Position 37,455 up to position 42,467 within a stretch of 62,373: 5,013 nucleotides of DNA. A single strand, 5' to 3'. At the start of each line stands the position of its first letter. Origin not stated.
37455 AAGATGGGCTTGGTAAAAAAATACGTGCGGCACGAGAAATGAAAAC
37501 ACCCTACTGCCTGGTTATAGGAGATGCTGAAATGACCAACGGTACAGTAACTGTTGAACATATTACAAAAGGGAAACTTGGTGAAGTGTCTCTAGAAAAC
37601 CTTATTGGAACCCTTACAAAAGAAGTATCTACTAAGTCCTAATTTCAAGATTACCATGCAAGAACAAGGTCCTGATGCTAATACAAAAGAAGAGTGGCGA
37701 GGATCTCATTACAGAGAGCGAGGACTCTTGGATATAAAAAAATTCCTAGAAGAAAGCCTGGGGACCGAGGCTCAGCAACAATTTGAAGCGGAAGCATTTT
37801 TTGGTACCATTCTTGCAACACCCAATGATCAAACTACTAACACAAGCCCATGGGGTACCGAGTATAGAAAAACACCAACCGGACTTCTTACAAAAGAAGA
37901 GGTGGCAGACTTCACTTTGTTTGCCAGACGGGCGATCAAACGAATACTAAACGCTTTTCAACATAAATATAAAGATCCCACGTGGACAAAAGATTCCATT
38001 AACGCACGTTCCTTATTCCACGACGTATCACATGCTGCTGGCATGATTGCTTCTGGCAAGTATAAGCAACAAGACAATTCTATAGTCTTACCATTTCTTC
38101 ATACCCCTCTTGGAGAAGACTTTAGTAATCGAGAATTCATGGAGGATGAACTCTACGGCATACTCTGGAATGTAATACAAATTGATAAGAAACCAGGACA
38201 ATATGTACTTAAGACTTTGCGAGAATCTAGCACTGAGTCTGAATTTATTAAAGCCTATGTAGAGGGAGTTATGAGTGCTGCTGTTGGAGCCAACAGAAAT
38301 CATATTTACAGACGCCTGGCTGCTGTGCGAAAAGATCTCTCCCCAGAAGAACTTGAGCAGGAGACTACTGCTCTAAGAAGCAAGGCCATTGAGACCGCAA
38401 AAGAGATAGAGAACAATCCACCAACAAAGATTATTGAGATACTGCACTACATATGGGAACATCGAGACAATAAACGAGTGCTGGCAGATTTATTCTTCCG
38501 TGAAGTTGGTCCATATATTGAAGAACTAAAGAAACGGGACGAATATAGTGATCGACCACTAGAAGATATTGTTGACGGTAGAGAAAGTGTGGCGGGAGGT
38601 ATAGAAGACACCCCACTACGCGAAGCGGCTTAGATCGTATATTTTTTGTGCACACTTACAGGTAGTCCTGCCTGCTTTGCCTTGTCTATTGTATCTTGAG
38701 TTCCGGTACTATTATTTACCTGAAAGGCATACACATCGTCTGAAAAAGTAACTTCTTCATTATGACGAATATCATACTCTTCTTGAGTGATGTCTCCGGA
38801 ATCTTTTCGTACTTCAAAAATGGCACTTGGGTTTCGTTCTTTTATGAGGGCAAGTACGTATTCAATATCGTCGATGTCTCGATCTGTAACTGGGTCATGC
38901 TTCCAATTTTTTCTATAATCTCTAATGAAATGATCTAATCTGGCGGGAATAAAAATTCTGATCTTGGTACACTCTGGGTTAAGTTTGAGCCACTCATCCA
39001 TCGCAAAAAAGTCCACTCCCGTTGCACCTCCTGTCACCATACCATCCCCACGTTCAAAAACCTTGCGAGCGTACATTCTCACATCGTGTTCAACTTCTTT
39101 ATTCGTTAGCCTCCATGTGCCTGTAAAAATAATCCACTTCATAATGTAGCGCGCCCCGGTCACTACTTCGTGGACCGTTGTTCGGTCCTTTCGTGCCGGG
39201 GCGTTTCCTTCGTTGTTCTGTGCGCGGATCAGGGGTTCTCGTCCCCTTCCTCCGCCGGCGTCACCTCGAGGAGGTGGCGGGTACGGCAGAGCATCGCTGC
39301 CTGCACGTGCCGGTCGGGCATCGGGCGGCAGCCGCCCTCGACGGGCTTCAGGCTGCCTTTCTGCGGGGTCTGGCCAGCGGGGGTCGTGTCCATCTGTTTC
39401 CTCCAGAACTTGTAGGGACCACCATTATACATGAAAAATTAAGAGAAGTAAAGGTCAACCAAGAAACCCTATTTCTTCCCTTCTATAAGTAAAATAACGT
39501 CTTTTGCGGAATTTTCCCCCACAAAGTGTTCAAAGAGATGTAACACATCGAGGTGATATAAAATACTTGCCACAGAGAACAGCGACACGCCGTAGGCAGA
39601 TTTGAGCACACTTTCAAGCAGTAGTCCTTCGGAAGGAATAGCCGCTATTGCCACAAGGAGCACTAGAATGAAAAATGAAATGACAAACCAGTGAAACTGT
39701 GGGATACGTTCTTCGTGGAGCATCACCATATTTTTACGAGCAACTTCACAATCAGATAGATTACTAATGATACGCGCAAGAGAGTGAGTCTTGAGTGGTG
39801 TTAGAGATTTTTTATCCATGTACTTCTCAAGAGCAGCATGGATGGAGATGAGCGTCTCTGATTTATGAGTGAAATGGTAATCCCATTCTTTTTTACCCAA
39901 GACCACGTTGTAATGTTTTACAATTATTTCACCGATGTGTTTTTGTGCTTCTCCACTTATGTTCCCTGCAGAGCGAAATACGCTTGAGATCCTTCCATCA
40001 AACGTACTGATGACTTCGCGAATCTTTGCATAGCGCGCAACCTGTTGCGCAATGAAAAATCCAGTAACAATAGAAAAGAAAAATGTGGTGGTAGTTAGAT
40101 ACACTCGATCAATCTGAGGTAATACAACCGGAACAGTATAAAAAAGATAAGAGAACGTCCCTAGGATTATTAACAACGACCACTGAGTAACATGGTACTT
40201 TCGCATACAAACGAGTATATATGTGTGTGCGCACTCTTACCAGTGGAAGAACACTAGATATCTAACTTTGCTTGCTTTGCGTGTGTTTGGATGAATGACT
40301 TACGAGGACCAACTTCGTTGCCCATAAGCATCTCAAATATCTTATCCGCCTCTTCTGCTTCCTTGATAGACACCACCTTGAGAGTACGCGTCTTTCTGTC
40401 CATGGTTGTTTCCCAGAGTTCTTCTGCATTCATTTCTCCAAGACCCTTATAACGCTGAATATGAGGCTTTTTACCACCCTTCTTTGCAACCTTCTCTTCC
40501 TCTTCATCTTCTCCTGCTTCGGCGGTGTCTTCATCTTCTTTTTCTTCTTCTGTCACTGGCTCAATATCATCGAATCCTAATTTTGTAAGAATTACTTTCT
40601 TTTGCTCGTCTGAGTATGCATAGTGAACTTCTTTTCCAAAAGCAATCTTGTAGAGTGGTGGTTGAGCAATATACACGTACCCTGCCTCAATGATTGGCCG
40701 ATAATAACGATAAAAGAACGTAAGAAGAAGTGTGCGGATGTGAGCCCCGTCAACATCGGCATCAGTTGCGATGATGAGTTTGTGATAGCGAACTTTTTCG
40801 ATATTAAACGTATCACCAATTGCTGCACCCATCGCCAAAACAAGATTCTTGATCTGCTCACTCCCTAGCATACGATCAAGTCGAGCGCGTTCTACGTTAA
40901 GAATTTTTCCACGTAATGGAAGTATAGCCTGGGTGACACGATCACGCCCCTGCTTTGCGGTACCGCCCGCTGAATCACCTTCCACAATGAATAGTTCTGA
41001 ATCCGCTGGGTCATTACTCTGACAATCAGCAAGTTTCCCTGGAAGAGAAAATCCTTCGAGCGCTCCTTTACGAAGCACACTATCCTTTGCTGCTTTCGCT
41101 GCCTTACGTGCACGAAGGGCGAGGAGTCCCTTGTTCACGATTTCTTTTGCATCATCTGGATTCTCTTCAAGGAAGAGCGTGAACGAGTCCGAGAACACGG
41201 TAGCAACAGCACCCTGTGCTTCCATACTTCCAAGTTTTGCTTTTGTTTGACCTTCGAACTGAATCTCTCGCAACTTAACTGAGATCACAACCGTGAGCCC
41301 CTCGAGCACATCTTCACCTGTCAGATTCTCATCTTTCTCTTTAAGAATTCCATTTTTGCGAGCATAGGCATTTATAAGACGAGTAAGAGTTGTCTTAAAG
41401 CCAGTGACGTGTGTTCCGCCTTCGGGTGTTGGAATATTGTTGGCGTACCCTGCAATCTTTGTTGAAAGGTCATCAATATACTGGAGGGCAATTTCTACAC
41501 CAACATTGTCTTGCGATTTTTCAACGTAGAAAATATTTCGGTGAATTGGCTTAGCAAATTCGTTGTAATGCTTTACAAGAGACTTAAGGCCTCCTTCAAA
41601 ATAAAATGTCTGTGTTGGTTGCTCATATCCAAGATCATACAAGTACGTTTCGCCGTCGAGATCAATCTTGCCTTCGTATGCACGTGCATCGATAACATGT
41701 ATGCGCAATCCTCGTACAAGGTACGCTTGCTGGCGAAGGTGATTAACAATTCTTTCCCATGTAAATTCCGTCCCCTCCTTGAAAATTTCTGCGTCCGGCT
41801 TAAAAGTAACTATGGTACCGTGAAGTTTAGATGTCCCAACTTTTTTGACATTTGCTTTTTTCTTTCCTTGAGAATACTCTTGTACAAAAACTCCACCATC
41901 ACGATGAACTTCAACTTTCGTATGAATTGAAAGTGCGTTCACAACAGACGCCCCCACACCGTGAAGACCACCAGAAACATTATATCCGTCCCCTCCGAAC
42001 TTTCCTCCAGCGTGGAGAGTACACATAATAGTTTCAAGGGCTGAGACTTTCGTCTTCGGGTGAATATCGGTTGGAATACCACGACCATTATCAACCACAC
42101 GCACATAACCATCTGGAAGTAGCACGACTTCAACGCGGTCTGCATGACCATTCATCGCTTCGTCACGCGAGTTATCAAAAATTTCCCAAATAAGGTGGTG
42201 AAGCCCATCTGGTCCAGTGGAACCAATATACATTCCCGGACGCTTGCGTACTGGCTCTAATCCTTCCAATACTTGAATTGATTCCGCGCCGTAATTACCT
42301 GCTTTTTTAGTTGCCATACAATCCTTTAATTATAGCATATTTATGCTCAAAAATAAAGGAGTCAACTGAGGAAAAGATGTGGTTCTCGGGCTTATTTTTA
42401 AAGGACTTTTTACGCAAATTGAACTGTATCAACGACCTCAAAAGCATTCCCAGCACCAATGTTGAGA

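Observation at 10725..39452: Cross-cutting pattern: three compositionally foreign micro-cassettes occupy intergenic slots between co-directional host genes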

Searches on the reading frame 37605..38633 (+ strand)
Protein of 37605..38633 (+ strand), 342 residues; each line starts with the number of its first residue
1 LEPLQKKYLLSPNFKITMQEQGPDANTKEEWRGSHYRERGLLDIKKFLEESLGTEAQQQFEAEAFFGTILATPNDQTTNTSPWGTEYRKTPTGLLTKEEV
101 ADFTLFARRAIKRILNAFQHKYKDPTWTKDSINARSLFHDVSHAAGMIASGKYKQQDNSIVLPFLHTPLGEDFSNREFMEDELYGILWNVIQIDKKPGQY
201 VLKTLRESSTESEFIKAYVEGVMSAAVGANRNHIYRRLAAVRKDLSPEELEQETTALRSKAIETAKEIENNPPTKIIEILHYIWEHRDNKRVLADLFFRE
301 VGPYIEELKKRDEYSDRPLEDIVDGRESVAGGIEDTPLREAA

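Call 110: search_protein_families(library=pfam, proteins=[window:37605-38633:+], max_evalue=0.001)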
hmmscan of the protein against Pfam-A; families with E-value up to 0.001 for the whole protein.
window:37605-38633:+ (342 aa): 0 families

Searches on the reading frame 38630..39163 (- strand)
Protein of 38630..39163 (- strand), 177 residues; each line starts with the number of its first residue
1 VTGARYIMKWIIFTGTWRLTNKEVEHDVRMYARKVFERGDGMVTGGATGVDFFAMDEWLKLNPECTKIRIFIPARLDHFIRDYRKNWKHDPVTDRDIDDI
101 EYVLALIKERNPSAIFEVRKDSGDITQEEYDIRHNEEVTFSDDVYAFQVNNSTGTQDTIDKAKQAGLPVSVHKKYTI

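Call 15: search_protein_families(library=pfam, proteins=[window:38630-39163:-], max_evalue=0.1)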
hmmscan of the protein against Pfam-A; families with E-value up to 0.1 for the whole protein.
window:38630-39163:- (177 aa): 2 families
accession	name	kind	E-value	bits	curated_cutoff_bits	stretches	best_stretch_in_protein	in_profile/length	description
PF09851.14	SHOCT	-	0.0088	16.2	27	1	119-131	9-21/28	Short C-terminal domain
PF06977.17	SdiA-regulated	-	0.016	14.8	21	1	103-154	132-184/249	SdiA-regulated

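Call 50: find_encoding_contigs(protein=window:38630-39163:-, flank=3000, max_places=10)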
Protein window:38630-39163:- (177 aa): no gene with exactly this product is on record in the collection.

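Call 51: find_encoding_contigs(protein=window:38630-39142:-, flank=3000, max_places=10)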
Protein window:38630-39142:- (170 aa): 13 contigs read that carry it; 10 places shown.
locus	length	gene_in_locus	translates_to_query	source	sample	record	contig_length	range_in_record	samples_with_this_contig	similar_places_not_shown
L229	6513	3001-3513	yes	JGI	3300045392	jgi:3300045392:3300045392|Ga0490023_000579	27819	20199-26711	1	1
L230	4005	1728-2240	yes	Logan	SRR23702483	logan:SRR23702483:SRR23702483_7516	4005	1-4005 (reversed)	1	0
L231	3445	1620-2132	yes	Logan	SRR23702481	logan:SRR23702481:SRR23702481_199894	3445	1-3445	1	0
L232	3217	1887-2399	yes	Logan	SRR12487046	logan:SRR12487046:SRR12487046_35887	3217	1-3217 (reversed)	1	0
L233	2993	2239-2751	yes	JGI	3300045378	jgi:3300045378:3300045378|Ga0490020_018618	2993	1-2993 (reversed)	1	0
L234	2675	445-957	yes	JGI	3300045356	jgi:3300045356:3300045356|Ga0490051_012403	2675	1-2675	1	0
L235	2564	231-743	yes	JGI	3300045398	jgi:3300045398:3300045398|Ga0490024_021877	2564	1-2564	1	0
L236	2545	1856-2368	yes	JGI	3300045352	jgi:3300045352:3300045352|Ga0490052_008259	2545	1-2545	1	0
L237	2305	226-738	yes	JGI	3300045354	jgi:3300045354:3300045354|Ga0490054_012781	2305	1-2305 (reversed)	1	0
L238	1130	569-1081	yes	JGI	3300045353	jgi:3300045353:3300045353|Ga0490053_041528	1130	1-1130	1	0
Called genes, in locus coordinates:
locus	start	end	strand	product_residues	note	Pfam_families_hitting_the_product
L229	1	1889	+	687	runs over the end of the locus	PF02518:HATPase_c, PF00204:DNA_gyraseB, PF01751:Toprim, PF00986:DNA_gyraseB_C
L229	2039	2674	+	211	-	PF14023:Bestrophin-like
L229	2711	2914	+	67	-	-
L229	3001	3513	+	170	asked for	-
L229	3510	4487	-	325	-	-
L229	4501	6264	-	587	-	PF07973:tRNA_SAD, PF00587:tRNA-synt_2b, PF03129:HGTP_anticodon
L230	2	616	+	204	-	?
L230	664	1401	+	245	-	PF14023:Bestrophin-like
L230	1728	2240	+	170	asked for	-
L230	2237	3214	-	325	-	-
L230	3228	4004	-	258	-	?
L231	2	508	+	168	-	?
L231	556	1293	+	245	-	PF14023:Bestrophin-like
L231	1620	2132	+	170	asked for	-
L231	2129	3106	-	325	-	-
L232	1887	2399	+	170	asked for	-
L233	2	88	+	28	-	?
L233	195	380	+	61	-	-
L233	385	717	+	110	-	-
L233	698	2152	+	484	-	-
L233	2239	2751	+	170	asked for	-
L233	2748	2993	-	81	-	?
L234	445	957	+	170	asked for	-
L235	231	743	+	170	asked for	-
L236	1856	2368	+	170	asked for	-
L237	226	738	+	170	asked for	-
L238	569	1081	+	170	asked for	-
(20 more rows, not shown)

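Call 55: search_protein_families(library=pfam, proteins=[L233:698-2152:+, L233:385-717:+, L233:195-380:+], max_evalue=0.1)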
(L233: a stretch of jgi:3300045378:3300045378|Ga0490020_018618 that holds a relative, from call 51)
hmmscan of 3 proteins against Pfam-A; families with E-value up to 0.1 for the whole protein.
L233:698-2152:+ (484 aa): 1 family
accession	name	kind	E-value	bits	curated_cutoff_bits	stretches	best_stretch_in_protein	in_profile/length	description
PF17241.8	Retrotran_gag_4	-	0.012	15.8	23.5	1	339-428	26-117/154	Ty5 Gag N-terminal region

L233:385-717:+ (110 aa): 0 families

L233:195-380:+ (61 aa): 0 families

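Call 110: search_protein_families(library=pfam, proteins=[window:38630-39142:-], max_evalue=0.001)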
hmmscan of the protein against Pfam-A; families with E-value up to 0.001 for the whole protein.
window:38630-39142:- (170 aa): 0 families

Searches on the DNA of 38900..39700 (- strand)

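Call 10: search_rna_families(source=window, start=38900, end=39700, threshold=evalue, max_evalue=10, show_alignments=3)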
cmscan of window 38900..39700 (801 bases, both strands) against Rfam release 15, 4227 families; matches with E-value up to 10: 1.
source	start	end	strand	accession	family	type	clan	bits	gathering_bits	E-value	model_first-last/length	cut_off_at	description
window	39404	39546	+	RF02157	NPPA-AS1_2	Gene; lncRNA;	-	16.5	60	5.8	1-150/150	no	NPPA antisense RNA 1 conserved region 2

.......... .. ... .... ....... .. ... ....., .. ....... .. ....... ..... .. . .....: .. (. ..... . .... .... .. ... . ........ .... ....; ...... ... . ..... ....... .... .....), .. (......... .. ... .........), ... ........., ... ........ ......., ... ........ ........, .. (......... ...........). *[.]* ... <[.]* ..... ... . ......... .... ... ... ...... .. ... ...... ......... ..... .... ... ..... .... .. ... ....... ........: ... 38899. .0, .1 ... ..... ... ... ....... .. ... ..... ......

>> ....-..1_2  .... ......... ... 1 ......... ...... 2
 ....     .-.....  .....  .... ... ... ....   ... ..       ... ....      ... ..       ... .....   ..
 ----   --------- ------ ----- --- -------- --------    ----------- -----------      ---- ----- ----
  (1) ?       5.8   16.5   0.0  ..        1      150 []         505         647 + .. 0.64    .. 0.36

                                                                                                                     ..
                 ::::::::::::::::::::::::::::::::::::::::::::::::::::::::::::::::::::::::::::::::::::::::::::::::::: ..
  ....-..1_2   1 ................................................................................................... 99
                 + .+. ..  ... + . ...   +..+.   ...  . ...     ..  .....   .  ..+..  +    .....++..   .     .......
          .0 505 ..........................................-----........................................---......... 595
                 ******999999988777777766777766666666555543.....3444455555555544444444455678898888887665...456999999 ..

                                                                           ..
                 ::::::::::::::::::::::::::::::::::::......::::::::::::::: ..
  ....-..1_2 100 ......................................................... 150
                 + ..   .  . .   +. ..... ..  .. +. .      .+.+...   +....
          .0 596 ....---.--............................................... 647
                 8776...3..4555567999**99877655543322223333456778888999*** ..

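Call 89: search_dna_similar(query=window:39143-39460:-, collection=plasmids, mode=distant, max_evalue=0.01, max_rows=10)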
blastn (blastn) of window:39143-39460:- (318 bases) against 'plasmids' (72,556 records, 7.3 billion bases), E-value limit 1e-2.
No match.

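Call 90: search_dna_similar(query=window:39143-39460:-, collection=phages, mode=distant, max_evalue=0.01, max_rows=10)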
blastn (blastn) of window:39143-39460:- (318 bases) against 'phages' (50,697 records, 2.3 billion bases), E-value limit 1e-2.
No match.

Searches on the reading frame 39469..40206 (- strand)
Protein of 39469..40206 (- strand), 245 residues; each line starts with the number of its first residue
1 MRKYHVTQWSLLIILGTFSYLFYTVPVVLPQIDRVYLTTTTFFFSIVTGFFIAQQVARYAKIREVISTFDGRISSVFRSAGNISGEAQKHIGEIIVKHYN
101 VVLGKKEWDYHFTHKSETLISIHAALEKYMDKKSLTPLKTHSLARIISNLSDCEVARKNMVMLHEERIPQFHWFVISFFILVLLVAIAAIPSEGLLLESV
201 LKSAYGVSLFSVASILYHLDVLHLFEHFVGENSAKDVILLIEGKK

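Call 15: search_protein_families(library=pfam, proteins=[window:39469-40206:-], max_evalue=0.1)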
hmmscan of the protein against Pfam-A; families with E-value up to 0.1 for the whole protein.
window:39469-40206:- (245 aa): 2 families
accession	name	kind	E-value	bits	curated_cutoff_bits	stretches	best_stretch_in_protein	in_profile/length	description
PF14023.12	Bestrophin-like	-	4.5e-11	43.2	32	1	32-213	29-206/232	Bestrophin-like domain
PF21351.2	TetR_C_41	-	0.025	15.3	27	1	89-148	18-74/108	Tetracyclin repressor-like, C-terminal domain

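Call 42: find_related_loci(query=window:39469-40206:-, collection=genome_contigs, flank=5000)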
Query window:39469-40206:- (245 aa) in genome_contigs; peptide patterns used: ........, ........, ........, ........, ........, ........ (x = any residue, [..] = any of these).
57 stretches matched a pattern, but none encodes a relative of the query by tblastn (E <= 1e-3).

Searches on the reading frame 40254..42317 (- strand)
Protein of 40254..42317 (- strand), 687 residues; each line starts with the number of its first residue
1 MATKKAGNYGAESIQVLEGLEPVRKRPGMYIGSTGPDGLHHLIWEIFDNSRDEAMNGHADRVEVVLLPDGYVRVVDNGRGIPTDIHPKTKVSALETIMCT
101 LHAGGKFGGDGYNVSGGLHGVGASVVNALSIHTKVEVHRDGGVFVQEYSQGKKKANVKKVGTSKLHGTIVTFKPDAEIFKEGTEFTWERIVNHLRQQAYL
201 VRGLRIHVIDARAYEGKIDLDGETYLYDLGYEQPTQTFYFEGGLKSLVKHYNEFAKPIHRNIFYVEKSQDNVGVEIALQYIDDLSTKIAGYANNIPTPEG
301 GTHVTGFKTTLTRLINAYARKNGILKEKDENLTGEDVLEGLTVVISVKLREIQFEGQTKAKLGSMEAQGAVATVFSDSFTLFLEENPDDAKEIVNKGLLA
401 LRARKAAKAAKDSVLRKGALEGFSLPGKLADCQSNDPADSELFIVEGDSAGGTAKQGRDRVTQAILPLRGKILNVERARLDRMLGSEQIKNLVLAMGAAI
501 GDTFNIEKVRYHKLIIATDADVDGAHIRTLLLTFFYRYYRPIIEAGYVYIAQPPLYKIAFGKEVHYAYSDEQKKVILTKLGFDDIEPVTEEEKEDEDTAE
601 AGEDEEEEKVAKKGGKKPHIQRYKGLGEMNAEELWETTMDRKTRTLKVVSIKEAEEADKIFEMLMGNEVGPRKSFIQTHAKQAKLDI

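Call 43: find_related_loci(query=window:40254-42317:-, collection=genome_contigs, flank=6000)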
Query window:40254-42317:- (687 aa) in genome_contigs; peptide patterns used: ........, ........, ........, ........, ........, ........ (x = any residue, [..] = any of these).
599 stretches matched a pattern (row limit reached: there are more); 488 encode a relative of the query (tblastn E <= 1e-3); the best 80 are kept; 80 distinct loci.
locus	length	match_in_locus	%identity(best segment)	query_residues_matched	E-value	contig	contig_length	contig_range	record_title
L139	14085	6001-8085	87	1-687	0e+0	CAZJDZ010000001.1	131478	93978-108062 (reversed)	MAG TPA_asm: uncultured Candidatus Saccharibacteria bacterium isolate SRP296810_co1_219 genome assembly, contig: NODE_11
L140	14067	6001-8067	87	1-687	0e+0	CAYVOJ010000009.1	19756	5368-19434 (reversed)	MAG TPA_asm: uncultured Candidatus Saccharibacteria bacterium isolate binchicken_co128_51 genome assembly, contig: NODE_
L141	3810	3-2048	86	10-687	0e+0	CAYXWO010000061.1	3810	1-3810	MAG TPA_asm: uncultured Candidatus Saccharibacteria bacterium isolate SRP286056_co2_66 genome assembly, contig: NODE_431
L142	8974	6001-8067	84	3-687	0e+0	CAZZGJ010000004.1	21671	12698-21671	MAG TPA_asm: uncultured Candidatus Saccharibacteria bacterium isolate SRP285395_co2_353 genome assembly, contig: NODE_38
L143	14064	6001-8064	85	3-687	0e+0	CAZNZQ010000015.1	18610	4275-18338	MAG TPA_asm: uncultured Candidatus Saccharibacteria bacterium isolate SRP285395_co1_102 genome assembly, contig: NODE_45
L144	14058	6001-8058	85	2-687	0e+0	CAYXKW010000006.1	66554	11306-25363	MAG TPA_asm: uncultured Candidatus Saccharibacteria bacterium isolate SRP286056_co3_512 genome assembly, contig: NODE_18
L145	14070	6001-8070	83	1-687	0e+0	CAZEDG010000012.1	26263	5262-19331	MAG TPA_asm: uncultured Candidatus Saccharibacteria bacterium isolate SRP278252_co2_772 genome assembly, contig: NODE_36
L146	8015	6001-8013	86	3-672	0e+0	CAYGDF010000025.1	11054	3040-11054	MAG TPA_asm: uncultured Candidatus Saccharibacteria bacterium isolate ERP113451_co1_291 genome assembly, contig: NODE_72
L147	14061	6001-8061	83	1-687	0e+0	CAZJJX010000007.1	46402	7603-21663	MAG TPA_asm: uncultured Candidatus Saccharibacteria bacterium isolate SRP278252_co2_95 genome assembly, contig: NODE_132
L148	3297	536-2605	83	3-687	0e+0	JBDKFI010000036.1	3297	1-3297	MAG: Candidatus Parcubacteria bacterium isolate farmington_2019_sw_WHONDRS-S19S_0053_A_bin.33 scaffold_0020621, whole ge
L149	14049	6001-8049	82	4-687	0e+0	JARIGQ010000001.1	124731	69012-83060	MAG: Candidatus Nomurabacteria bacterium isolate CullarsAll.DT.22 k141_285603, whole genome shotgun sequence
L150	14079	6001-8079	80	1-687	0e+0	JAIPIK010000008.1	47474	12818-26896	MAG: Candidatus Gracilibacteria bacterium isolate Tobar13.5m-G72 Tobar13-5m-C839, whole genome shotgun sequence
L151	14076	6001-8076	81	5-687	0e+0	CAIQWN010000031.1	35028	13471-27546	uncultured bacterium isolate LJ_bin-1780 genome assembly, contig: bin-1780:31/45, whole genome shotgun sequence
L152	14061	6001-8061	82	3-687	0e+0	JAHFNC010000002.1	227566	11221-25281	MAG: bacterium isolate nzgw471 NODE_34_length_227567_cov_5.249211, whole genome shotgun sequence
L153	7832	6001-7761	85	1-585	0e+0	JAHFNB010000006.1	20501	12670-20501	MAG: bacterium isolate nzgw470 NODE_2390_length_20502_cov_28.921545, whole genome shotgun sequence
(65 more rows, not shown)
